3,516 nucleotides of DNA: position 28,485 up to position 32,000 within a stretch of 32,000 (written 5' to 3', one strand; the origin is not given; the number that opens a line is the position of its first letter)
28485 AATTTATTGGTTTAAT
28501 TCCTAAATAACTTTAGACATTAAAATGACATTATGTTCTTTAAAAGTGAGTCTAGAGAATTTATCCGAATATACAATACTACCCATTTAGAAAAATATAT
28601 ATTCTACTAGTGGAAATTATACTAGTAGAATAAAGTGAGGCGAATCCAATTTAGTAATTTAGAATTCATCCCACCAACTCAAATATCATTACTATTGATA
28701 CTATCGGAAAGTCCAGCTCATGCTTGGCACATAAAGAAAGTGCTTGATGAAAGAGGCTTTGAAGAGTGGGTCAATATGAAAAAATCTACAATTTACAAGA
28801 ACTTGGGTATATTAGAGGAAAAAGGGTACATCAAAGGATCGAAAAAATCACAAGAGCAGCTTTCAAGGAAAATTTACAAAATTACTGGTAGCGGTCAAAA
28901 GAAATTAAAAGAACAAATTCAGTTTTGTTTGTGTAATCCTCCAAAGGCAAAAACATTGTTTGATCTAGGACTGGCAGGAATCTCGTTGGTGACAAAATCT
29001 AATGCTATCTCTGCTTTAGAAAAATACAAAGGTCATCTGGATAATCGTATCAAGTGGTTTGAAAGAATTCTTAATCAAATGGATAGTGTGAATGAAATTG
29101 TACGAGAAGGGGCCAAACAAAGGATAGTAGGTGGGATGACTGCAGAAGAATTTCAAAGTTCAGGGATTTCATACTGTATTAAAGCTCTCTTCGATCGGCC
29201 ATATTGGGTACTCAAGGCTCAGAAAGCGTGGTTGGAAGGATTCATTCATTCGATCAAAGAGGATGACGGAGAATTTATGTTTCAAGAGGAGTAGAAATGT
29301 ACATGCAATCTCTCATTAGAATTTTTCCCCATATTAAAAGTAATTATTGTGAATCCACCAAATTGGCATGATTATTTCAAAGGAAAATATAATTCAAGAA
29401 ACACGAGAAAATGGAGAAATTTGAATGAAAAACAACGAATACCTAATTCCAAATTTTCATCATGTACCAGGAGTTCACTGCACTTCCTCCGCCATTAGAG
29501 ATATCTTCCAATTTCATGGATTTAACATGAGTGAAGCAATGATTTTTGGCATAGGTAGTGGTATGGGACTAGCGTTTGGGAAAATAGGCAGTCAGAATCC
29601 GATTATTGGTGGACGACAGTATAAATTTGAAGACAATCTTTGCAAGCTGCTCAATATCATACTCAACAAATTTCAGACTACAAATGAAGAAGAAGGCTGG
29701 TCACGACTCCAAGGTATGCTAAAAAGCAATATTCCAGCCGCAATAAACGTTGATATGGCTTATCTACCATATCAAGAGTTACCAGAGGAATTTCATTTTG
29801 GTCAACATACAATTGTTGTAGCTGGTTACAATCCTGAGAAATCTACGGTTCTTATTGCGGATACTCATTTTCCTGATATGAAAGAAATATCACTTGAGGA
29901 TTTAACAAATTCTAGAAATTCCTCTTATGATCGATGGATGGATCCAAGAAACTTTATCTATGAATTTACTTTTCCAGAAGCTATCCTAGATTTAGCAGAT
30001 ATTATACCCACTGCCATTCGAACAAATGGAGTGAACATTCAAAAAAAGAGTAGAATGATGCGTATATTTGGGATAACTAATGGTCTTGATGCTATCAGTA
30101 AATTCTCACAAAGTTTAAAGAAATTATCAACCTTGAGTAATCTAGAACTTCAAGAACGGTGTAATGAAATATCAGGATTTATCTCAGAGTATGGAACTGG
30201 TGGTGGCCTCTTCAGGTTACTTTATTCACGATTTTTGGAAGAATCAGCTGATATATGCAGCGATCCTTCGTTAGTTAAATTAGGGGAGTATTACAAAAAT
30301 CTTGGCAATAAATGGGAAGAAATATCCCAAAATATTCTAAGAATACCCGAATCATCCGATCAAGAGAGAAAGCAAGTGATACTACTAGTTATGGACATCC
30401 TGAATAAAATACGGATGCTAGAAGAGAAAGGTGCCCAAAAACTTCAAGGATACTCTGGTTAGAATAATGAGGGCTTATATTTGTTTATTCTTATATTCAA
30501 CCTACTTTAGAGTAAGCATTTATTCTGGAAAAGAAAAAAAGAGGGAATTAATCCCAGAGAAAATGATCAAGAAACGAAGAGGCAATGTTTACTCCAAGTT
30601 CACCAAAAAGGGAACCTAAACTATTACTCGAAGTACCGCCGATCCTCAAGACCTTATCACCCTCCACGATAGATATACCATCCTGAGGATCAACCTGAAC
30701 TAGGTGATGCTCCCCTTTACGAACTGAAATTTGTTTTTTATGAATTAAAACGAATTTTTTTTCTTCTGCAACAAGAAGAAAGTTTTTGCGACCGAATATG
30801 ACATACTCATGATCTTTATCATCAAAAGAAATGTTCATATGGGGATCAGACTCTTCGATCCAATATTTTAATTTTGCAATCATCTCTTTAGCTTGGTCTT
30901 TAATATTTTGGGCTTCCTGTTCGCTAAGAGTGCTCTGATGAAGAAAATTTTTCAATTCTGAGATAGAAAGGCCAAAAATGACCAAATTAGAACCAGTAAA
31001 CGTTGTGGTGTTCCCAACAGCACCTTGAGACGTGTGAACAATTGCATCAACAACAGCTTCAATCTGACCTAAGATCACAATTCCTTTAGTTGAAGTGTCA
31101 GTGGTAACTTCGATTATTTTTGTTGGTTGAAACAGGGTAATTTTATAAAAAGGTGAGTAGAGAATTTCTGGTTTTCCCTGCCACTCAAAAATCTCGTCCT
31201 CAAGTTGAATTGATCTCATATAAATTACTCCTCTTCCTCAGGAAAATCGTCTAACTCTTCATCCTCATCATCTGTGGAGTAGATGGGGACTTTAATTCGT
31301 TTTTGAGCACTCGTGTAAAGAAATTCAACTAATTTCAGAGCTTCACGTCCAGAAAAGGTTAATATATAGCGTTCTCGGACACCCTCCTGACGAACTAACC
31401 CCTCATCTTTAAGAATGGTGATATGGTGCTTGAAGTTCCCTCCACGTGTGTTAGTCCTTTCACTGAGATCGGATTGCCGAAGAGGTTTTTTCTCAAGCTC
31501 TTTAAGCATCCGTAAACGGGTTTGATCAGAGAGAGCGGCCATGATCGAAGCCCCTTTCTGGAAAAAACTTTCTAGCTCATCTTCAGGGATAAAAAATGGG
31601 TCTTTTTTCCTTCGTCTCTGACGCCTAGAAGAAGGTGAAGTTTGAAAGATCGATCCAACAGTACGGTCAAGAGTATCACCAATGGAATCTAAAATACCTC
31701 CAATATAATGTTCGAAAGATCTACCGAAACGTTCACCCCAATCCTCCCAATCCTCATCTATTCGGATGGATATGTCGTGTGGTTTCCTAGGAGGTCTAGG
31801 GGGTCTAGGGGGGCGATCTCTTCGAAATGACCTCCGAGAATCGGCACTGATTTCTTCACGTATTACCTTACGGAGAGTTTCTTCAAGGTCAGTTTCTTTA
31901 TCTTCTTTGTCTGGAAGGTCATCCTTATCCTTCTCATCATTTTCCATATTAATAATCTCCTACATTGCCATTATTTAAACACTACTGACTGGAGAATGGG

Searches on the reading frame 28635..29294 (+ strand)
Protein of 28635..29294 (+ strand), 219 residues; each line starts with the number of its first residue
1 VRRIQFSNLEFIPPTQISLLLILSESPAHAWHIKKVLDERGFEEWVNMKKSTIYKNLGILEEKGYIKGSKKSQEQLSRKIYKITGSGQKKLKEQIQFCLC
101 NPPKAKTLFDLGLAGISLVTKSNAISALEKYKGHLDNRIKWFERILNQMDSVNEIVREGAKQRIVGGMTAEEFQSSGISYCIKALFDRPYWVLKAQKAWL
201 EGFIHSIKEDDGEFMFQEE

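Call 62: search_protein_families(library=pfam, proteins=[window:28635-29294:+], max_evalue=0.0001)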
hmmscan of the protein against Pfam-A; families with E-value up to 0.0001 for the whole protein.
window:28635-29294:+ (219 aa): 2 families
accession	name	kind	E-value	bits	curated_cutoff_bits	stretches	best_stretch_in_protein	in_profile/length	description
PF03551.20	PadR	-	3e-13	50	27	1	19-93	1-75/75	Transcriptional regulator PadR-like family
PF13601.12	HTH_34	-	6.7e-07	29.8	27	1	44-95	22-73/80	Winged helix DNA-binding domain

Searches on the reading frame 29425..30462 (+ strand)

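Call 62: search_protein_families(library=pfam, proteins=[window:29425-30462:+], max_evalue=0.0001)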
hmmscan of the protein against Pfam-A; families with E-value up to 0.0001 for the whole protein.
window:29425-30462:+ (345 aa): 3 families
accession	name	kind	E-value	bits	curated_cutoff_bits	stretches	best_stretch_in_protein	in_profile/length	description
PF14399.12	BtrH_N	-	6.5e-32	111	29.7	1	18-147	1-134/134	Butirosin biosynthesis protein H, N-terminal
PF16169.10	DUF4872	-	9.1e-26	91.1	28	1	168-340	10-173/173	Domain of unknown function (DUF4872)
PF13529.12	Peptidase_C39_2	-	1.9e-05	25.7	24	1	88-147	85-142/143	Peptidase_C39 like family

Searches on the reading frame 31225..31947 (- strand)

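Call 62: search_protein_families(library=pfam, proteins=[window:31225-31947:-], max_evalue=0.0001)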
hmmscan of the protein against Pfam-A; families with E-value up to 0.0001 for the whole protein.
window:31225-31947:- (240 aa): 4 families
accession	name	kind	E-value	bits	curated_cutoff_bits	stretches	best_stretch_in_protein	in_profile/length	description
PF01022.26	HTH_5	-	6.2e-07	29.6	22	1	141-186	1-46/47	Bacterial regulatory protein, arsR family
PF24038.1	DUF7347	-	3.3e-06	27.7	27.6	1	135-206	4-76/77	Domain of unknown function (DUF7347)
PF12840.13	HTH_20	-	3.3e-06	27.4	27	1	139-188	1-51/51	Helix-turn-helix domain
PF25213.1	HVO_A0261_N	-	4.8e-05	23.6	35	1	142-208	11-75/86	HVO_A0261 N-terminal domain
